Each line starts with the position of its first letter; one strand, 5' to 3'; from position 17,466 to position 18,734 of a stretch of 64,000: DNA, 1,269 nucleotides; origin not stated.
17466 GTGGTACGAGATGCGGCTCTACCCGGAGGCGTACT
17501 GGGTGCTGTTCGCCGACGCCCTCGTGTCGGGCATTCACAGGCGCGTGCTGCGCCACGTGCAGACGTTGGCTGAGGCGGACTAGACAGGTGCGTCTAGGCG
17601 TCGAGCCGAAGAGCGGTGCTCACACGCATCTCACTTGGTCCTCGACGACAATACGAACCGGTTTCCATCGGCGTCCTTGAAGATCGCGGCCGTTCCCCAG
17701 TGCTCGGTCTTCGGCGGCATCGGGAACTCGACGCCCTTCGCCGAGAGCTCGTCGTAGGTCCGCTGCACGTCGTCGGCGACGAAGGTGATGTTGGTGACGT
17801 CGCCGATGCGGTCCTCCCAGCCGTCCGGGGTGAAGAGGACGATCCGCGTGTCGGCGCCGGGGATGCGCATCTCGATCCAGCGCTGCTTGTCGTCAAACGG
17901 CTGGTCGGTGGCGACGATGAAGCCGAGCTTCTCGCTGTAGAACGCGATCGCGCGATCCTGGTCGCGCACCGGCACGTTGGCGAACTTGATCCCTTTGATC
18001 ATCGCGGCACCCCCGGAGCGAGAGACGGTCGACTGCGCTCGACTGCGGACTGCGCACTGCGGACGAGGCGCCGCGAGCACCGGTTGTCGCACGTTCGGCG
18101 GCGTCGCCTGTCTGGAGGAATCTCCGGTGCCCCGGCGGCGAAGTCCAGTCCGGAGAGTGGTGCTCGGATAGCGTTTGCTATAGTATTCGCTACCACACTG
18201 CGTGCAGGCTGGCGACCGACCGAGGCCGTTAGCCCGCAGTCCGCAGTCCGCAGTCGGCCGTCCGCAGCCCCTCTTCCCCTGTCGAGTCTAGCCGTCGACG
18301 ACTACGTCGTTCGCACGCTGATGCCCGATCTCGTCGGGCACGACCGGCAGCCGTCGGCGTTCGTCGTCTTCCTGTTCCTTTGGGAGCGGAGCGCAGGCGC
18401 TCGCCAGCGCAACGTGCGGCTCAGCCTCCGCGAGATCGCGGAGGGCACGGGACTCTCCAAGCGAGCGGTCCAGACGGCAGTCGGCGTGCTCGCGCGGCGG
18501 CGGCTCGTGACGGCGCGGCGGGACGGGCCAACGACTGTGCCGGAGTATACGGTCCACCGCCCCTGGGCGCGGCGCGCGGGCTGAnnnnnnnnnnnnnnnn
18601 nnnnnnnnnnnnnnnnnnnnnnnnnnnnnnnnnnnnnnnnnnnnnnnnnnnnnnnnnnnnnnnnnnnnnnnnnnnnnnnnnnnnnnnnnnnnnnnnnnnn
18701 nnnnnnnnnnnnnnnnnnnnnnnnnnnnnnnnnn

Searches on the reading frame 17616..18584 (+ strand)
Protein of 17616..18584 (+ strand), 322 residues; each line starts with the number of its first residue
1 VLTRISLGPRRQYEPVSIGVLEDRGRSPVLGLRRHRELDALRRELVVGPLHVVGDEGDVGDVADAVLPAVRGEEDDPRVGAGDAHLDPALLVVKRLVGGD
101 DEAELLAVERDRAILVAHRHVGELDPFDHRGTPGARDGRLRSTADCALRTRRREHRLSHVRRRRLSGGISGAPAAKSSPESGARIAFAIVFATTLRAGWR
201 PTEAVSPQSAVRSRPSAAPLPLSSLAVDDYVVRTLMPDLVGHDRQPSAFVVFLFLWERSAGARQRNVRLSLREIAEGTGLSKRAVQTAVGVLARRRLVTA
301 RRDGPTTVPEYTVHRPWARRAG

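Call 16: search_protein_families(library=pfam, proteins=[window:17616-18584:+], max_evalue=0.01)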
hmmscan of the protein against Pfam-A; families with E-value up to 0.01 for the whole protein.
window:17616-18584:+ (322 aa): 5 families
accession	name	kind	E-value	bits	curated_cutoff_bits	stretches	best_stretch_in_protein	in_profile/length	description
PF12802.13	MarR_2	-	3.7e-05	24.2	27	1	265-304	16-56/61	MarR family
PF08221.17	HTH_9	-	0.0011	19.4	23.4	1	266-300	25-59/62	RNA polymerase III subunit RPC82 helix-turn-helix domain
PF13412.12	HTH_24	-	0.0014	18.6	21.9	1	264-295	13-44/48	Winged helix-turn-helix DNA-binding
PF13404.12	HTH_AsnC-type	-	0.0025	18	27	0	264-286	13-35/42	AsnC-type helix-turn-helix domain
PF13730.12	HTH_36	-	0.0037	17.5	25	1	246-297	5-54/55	Helix-turn-helix domain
